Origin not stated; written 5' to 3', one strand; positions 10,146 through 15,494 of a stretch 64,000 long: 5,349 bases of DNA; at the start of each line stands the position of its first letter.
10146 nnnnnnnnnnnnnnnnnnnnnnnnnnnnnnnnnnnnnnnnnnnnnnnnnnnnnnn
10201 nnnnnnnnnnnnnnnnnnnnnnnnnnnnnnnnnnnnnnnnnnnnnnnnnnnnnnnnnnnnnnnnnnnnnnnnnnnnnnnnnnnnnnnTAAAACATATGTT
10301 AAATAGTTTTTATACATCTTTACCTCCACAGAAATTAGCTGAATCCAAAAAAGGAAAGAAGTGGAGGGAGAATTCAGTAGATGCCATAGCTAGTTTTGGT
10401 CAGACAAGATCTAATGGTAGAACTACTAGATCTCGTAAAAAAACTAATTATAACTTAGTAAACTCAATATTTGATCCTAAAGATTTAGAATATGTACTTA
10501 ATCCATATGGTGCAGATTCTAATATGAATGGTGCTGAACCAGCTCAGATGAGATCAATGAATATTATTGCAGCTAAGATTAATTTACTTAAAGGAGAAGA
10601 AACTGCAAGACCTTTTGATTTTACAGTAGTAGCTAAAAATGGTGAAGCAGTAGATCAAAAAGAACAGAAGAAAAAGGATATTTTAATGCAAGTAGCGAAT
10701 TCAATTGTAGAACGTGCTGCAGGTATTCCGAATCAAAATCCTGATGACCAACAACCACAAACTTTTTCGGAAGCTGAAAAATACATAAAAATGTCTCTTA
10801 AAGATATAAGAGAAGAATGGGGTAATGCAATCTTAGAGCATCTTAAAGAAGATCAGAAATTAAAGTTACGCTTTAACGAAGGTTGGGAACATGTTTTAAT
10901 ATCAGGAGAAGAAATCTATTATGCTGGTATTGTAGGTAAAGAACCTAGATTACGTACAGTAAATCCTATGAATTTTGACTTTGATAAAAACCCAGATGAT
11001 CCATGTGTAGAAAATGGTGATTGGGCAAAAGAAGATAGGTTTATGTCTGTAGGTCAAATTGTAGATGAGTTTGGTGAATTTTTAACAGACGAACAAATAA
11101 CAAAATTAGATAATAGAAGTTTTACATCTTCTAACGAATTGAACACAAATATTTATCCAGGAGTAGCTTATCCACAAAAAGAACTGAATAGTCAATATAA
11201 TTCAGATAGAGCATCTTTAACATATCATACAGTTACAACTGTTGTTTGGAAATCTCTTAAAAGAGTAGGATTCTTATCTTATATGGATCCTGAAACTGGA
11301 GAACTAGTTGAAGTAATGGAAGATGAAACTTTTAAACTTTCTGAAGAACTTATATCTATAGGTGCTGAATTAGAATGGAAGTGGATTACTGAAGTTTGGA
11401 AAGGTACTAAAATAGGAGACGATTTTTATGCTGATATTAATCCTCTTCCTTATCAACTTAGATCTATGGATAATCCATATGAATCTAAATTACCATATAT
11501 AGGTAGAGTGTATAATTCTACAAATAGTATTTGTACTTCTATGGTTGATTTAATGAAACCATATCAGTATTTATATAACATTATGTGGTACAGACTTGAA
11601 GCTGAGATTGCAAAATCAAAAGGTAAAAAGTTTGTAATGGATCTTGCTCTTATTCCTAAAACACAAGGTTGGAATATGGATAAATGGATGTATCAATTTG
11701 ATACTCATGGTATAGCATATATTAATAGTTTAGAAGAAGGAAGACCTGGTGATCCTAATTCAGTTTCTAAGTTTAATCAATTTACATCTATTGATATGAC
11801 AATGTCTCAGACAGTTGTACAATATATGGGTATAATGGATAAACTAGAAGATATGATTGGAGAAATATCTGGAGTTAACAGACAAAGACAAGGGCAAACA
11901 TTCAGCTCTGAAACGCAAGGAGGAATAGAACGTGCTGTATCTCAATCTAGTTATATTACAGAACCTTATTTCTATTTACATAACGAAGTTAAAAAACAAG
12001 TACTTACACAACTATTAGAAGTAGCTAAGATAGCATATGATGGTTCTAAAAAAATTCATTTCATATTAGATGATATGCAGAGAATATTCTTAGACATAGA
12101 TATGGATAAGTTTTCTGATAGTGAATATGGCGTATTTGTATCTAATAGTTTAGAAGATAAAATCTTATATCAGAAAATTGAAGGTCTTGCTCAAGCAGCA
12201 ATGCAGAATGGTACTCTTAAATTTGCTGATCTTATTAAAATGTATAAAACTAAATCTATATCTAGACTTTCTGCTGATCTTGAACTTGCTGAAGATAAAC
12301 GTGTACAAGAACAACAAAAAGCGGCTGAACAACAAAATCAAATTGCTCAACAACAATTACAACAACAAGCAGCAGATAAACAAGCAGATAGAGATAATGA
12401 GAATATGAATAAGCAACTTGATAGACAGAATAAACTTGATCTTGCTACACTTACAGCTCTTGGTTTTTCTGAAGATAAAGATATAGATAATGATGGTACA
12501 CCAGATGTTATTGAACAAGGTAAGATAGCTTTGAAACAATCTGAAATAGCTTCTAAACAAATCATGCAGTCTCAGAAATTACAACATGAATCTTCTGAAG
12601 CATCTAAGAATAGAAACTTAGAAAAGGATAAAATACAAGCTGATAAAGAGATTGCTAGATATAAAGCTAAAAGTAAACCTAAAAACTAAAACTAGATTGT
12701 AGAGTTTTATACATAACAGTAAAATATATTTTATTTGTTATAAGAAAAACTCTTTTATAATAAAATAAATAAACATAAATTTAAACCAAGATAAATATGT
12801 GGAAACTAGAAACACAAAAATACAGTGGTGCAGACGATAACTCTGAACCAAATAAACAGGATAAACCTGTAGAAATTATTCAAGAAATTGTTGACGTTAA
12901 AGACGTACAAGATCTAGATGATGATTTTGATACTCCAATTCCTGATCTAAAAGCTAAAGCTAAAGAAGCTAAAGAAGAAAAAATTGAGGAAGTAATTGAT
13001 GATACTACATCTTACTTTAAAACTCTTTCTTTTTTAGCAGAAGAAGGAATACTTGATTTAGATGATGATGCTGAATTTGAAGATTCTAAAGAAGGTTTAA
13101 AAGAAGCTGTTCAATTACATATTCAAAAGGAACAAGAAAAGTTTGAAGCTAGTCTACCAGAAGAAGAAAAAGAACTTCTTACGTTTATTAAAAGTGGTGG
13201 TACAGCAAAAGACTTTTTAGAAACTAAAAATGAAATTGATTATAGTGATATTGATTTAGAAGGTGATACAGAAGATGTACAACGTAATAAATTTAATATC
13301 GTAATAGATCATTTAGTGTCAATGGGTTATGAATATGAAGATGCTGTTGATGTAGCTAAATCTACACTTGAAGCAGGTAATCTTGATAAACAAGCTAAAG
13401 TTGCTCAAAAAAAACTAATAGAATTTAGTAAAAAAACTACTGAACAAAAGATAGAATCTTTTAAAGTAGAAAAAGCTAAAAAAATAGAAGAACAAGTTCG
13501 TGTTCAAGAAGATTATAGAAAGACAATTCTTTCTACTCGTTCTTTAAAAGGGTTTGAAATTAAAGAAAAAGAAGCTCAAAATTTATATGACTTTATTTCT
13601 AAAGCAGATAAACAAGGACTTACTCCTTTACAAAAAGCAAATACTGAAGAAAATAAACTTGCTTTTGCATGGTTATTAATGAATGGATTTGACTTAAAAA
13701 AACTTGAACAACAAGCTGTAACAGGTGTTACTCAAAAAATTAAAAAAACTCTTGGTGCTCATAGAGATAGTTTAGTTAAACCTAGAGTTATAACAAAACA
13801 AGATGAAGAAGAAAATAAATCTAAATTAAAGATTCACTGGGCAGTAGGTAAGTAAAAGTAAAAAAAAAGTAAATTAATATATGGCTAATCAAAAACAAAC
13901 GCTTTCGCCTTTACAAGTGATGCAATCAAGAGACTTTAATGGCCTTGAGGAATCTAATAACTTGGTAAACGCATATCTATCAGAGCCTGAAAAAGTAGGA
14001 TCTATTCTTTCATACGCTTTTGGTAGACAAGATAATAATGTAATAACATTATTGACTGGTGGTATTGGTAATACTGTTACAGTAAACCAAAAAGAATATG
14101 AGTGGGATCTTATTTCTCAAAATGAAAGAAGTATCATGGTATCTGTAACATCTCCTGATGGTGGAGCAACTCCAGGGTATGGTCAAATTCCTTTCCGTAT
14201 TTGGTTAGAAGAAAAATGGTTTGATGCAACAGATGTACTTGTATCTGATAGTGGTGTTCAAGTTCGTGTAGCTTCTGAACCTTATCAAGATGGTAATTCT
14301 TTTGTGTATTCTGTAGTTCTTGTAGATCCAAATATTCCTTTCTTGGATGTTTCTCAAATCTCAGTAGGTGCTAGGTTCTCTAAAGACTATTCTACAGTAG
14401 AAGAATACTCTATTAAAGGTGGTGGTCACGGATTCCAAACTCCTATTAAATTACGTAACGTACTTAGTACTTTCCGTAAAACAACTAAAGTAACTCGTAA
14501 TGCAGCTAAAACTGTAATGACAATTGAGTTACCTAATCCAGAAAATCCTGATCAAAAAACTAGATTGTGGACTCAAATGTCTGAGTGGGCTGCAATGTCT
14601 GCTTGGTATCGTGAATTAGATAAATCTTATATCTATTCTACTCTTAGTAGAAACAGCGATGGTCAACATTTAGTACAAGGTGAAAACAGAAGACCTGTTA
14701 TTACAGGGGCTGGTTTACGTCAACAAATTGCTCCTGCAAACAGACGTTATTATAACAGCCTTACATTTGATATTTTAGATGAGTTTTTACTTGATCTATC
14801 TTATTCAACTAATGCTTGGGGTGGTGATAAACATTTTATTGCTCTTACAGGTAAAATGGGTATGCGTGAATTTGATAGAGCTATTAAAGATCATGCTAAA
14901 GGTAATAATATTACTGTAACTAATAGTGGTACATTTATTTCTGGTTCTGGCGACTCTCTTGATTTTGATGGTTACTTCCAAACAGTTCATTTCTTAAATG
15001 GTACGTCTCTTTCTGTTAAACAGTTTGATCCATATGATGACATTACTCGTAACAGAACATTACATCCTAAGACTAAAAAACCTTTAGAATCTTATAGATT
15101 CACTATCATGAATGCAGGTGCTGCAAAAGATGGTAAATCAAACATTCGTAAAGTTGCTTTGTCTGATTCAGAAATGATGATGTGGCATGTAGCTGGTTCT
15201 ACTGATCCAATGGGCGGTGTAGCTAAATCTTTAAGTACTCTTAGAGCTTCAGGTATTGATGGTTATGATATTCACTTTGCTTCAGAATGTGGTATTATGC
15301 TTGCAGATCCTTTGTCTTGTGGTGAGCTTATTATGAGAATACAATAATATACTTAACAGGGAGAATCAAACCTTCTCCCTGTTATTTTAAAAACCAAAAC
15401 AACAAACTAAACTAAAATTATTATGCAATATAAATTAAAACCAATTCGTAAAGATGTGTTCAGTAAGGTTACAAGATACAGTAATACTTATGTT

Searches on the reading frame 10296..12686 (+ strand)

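Call 8: search_protein_families(library=phrogs, proteins=[window:10296-12686:+], max_evalue=0.001)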
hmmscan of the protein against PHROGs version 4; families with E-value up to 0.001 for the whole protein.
window:10296-12686:+ (797 aa): 2 families
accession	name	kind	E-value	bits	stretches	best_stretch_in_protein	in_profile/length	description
phrog_6547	-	head and packaging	1.3e-148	497.4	1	7-795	7-806/827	portal protein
phrog_156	-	head and packaging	7.2e-05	22.4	1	215-776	145-663/681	portal protein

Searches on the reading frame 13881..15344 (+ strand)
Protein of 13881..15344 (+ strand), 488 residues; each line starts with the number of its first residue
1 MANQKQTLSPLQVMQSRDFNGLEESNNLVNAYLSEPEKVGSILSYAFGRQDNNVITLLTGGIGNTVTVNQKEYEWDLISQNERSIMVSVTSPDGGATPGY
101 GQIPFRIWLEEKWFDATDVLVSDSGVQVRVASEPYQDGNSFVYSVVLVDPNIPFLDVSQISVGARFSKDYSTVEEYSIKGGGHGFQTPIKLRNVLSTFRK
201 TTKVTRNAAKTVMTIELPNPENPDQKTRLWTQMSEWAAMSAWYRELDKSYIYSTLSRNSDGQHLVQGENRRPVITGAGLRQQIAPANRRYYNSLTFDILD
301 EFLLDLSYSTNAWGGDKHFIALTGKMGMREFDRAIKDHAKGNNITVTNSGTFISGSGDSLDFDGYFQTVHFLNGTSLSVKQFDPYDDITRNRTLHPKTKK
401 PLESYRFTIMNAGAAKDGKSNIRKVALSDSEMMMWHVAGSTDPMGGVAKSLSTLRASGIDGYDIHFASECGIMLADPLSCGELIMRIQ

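Call 8: search_protein_families(library=phrogs, proteins=[window:13881-15344:+], max_evalue=0.001)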
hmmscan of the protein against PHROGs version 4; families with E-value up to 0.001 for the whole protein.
window:13881-15344:+ (488 aa): 1 family
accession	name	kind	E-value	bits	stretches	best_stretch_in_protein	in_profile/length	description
phrog_11589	-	head and packaging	2.5e-102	343.9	1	10-487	7-494/495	major head protein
